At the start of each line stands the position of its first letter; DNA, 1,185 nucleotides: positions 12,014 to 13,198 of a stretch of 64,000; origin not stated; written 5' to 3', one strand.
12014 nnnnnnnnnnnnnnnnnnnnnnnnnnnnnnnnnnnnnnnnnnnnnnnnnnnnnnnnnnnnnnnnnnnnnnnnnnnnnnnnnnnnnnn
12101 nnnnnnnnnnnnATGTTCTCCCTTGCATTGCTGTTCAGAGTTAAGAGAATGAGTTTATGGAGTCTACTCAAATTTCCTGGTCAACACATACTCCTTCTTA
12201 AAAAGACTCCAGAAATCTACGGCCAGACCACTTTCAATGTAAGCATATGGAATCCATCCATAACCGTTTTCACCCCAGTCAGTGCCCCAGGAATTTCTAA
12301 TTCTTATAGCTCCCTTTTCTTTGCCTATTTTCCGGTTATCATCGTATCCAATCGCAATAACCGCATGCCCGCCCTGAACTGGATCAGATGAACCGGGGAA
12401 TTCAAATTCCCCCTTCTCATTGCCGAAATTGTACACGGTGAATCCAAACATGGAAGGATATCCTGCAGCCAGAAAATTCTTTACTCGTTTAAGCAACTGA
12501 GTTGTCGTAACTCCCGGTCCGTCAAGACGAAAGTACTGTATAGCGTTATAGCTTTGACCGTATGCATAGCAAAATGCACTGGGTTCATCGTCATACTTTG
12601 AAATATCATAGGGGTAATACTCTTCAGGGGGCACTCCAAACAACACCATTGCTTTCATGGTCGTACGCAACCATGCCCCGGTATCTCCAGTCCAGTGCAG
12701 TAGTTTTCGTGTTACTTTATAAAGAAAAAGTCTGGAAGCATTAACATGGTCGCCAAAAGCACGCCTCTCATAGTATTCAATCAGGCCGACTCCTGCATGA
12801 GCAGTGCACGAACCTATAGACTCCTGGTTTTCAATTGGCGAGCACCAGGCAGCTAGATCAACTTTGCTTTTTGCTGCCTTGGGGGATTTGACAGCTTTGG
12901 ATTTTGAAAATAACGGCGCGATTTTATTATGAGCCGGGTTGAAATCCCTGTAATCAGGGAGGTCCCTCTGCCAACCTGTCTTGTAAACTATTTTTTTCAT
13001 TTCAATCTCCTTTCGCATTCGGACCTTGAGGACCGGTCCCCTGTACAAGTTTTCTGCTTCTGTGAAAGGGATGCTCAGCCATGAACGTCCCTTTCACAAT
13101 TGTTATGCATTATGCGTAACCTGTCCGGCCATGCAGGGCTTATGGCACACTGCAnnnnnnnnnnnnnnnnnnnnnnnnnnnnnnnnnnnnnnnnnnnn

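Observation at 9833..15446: Four signal-peptide-less hydrolase genes co-directional and downstream of the CIS: candidate multi-enzyme payload or lysis/release module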

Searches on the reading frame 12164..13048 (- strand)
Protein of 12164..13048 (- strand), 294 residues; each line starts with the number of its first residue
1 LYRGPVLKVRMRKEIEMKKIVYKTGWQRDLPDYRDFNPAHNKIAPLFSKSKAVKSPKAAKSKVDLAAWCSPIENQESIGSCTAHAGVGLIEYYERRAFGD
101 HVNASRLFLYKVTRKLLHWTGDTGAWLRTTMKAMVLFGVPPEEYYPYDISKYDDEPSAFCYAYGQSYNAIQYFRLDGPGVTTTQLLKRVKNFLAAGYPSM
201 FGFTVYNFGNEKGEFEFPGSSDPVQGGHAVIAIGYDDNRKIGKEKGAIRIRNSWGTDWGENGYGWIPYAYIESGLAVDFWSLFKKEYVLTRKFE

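Call 5: search_protein_families(library=pfam, proteins=[window:12164-13048:-], max_evalue=0.01)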
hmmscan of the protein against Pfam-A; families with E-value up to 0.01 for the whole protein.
window:12164-13048:- (294 aa): 1 family
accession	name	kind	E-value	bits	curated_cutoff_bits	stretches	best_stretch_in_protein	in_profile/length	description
PF00112.29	Peptidase_C1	-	1.9e-15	58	20.7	1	69-266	14-202/220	Papain family cysteine protease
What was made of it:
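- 12164..13000 (-): Leaderless papain-type C1 cysteine peptidase (278 aa) with an N-terminal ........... motif and a Cys65/His212/Asn236 triad. Pfam hit in call 5.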

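Call 12: search_protein_families(library=ncbifam, proteins=[window:12164-13000:-], max_evalue=0.01)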
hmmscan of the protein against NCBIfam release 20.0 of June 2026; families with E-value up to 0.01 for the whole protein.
window:12164-13000:- (278 aa): 0 families

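Call 13: search_protein_families(library=padloc, proteins=[window:12164-13000:-], max_evalue=0.01)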
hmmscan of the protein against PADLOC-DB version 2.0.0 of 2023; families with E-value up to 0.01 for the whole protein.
window:12164-13000:- (278 aa): 0 families

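Call 45: search_protein_families(library=phrogs, proteins=[window:12164-13000:-], max_evalue=0.01)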
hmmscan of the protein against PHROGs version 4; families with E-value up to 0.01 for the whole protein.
window:12164-13000:- (278 aa): 1 family
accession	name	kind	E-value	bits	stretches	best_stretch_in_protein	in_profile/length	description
phrog_16701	-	other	6.7e-12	46.3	1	43-254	26-215/234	peptidase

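Call 51: search_solved_structures(query=window:12164-13000:-, max_evalue=0.01)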
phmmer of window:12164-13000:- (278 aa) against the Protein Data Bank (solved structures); distinct sequences matched with E-value up to 0.01: 115 (the best 60 are shown).
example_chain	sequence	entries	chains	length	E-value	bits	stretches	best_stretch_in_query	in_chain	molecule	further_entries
3ois_A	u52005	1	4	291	7.5e-31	110.8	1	42-266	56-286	Cysteine protease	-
1jqp_A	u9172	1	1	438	3.5e-10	43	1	52-250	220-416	dipeptidyl peptidase I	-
3pdf_A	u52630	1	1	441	2.4e-09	40.3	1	52-250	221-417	Dipeptidyl peptidase 1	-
7qgw_A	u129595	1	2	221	1.1e-08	38.1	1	51-249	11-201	Cathepsin L2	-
1fh0_A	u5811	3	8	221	1.5e-08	37.6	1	51-249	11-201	CATHEPSIN V | Cathepsin L2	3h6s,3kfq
1yal_A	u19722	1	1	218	8.2e-08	35.2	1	53-250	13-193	CHYMOPAPAIN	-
3h7d_A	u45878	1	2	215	1.7e-07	34.2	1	51-247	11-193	Cathepsin K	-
9g6a_A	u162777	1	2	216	2e-07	34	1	51-247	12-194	Cathepsin K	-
7q8l_AA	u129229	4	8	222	2e-07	33.9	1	51-249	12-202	Cathepsin L2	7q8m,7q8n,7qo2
7q8d_AA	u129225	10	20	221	2e-07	33.9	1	51-249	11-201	Cathepsin L2 | Human cathepsin V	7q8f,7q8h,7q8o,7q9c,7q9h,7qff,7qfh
1u9v_A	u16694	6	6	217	2.1e-07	33.9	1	51-247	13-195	Cathepsin K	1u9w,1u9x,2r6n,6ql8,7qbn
6qlm_A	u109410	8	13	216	2.3e-07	33.8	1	51-247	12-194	Cathepsin K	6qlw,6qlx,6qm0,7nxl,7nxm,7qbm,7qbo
4yyq_A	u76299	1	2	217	2.3e-07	33.8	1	53-248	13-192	Ficin isoform A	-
1atk_A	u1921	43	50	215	2.4e-07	33.7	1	51-247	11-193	CATHEPSIN K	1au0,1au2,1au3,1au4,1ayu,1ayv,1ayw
1snk_A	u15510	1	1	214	2.7e-07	33.5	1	51-247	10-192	Cathepsin K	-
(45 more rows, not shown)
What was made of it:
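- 12164..13000 (-): Best solved relative is the 3OIS cysteine protease, 7.5e-31 (call 51).
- On Peptidase family C1 (papain): 3OIS matches at 7.5e-31 (call 51).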

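Call 70: search_protein_representatives(protein=window:12164-13000:-)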
Query: 278 residues. Proteins with E-value up to 0.001 (for the whole library): 16999; up to 1e-10: 6753; up to 1e-30: 902. The best 150 are listed.
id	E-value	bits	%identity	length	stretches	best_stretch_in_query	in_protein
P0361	5.5e-101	354.2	59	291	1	6-277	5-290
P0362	1.1e-90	320.4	56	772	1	7-277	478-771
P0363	2.2e-90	319.4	55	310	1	5-277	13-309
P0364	3.6e-90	318.8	58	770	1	37-277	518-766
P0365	1.5e-88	313.4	52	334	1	7-277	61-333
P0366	2.0e-86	306.5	36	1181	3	34-266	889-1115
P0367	8.4e-86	304.4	56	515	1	45-277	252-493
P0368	9.1e-86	304.3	58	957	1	46-277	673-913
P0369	1.3e-85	303.8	57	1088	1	45-277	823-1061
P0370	3.7e-85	302.3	57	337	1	46-277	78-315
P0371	8.4e-85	301.1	53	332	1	7-272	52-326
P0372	3.0e-84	299.3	58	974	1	45-277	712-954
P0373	3.0e-84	299.3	56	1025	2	45-277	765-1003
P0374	4.0e-84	298.9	49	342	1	6-273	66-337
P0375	8.6e-84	297.8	56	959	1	46-277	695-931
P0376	1.4e-83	297.1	59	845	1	46-277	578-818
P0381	4.8e-82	292.1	51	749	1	6-277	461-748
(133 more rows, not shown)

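Call 71: search_protein_families(library=pfam, proteins=[P0362, P0364, P0366, P0368, P0369, P0372, P0373, P0375, P0376, P0381], max_evalue=0.001)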
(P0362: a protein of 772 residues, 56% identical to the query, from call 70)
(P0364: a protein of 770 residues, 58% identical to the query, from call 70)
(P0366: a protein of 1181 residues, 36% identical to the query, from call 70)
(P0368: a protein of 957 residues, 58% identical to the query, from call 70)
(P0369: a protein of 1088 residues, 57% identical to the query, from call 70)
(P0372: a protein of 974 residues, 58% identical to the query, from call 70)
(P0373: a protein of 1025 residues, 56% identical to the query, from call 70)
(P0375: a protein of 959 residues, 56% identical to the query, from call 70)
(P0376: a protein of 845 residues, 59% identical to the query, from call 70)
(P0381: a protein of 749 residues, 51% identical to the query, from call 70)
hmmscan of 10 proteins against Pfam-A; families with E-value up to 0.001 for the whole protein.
P0362 (772 aa): 2 families
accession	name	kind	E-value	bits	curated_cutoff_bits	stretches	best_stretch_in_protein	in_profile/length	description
PF00112.29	Peptidase_C1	-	2.3e-13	51.2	20.7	1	536-743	14-201/220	Papain family cysteine protease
PF04909.20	Amidohydro_2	-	4.7e-07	30.3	26.4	1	264-409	108-258/289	Amidohydrolase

P0364 (770 aa): 2 families
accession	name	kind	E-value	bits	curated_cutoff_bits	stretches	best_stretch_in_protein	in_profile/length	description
PF04909.20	Amidohydro_2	-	1.3e-18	68.3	26.4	1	211-442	55-286/289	Amidohydrolase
PF00112.29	Peptidase_C1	-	8.4e-14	52.6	20.7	1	523-738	1-201/220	Papain family cysteine protease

P0366 (1181 aa): 5 families
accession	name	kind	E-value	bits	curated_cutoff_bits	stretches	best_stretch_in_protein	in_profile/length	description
PF00112.29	Peptidase_C1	-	1.1e-49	170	20.7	3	900-1098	2-202/220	Papain family cysteine protease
PF03051.21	Peptidase_C1_2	-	1.3e-13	51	22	0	1064-1098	359-397/438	Peptidase C1-like family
PF13529.12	Peptidase_C39_2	-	1.6e-11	45.4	24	0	511-596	69-141/143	Peptidase_C39 like family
PF13692.12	Glyco_trans_1_4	-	0.00033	21.4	27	0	209-248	73-110/142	Glycosyl transferases group 1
PF11072.13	DUF2859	-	0.00048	20.4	25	0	989-1084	3-87/147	Protein of unknown function (DUF2859)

P0368 (957 aa): 2 families
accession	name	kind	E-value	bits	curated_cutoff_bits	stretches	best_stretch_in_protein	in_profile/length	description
PF01471.23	PG_binding_1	-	5.7e-18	65.3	23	1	280-335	2-57/57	Putative peptidoglycan binding domain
PF00112.29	Peptidase_C1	-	1.3e-09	38.9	20.7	1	680-885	14-201/220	Papain family cysteine protease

P0369 (1088 aa): 3 families
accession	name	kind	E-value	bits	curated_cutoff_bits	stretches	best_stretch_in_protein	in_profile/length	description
PF01471.23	PG_binding_1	-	1.1e-36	125.3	23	3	407-462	1-53/57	Putative peptidoglycan binding domain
PF00112.29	Peptidase_C1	-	1.6e-11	45.2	20.7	1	831-1034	14-202/220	Papain family cysteine protease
PF08823.16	PG_binding_2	-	2.7e-06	28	21.1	0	414-444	21-51/74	Putative peptidoglycan binding domain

P0372 (974 aa): 2 families
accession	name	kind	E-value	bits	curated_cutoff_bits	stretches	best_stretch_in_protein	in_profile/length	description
PF00112.29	Peptidase_C1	-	3e-12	47.5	20.7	1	720-926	14-201/220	Papain family cysteine protease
PF01471.23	PG_binding_1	-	3.1e-06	27.7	23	1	107-171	2-57/57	Putative peptidoglycan binding domain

P0373 (1025 aa): 2 families
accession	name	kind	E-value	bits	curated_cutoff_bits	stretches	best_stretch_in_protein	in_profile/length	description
PF01471.23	PG_binding_1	-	6.7e-31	106.7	23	2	418-474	1-57/57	Putative peptidoglycan binding domain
PF00112.29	Peptidase_C1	-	1.6e-10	41.8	20.7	1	773-975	14-201/220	Papain family cysteine protease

P0375 (959 aa): 2 families
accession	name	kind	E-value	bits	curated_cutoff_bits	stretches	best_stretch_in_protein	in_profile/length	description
PF00112.29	Peptidase_C1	-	6.4e-12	46.5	20.7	1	701-903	13-201/220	Papain family cysteine protease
PF01471.23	PG_binding_1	-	7.4e-09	36.1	23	1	248-307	5-57/57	Putative peptidoglycan binding domain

P0376 (845 aa): 2 families
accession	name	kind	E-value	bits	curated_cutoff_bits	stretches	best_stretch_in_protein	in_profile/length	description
PF01471.23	PG_binding_1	-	2.3e-21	76.2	23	1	236-291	2-57/57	Putative peptidoglycan binding domain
PF00112.29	Peptidase_C1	-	8.8e-09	36.2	20.7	1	585-790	14-201/220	Papain family cysteine protease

P0381 (749 aa): 2 families
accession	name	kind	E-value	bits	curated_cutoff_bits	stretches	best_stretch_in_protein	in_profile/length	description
PF04909.20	Amidohydro_2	-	2.2e-15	57.6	26.4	1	261-402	107-250/289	Amidohydrolase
PF00112.29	Peptidase_C1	-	6.2e-10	40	20.7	1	509-720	13-201/220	Papain family cysteine protease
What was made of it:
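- The closest C1 relatives are often fused to PG_binding_1 (6 of 10 large ones scanned), which points to the cell wall as the site of action (calls 70, 71).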

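Call 86: list_cluster_members(proteins=[P0001, P0121, P0241, window:12164-13000:-, window:15961-16647:-, window:15642-15983:-])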
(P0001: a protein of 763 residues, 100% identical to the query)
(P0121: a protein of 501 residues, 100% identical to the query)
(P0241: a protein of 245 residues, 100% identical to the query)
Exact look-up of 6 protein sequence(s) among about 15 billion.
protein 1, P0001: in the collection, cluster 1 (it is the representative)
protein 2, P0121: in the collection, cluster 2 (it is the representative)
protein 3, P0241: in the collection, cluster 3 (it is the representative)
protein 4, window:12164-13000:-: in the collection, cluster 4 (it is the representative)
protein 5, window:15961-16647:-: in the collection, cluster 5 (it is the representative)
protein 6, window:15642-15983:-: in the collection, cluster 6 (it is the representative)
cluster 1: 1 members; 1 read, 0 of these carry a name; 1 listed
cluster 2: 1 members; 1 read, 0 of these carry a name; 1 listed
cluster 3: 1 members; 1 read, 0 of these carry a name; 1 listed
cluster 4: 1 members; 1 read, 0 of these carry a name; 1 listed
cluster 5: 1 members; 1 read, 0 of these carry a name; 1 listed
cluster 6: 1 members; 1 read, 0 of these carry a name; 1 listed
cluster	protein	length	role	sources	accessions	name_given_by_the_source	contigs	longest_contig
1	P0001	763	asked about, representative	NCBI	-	-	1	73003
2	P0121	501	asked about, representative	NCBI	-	-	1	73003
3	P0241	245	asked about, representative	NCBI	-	-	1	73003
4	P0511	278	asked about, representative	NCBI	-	-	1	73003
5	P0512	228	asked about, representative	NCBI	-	-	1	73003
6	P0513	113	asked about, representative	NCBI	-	-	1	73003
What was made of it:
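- Checked: The real C1 start is the ATG at 13000 (278 aa, as called in the source assembly, call 86), not the TTG at 13048.
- Tried and rejected: The source organism could not be named; the cluster look-up carries no names (call 86).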
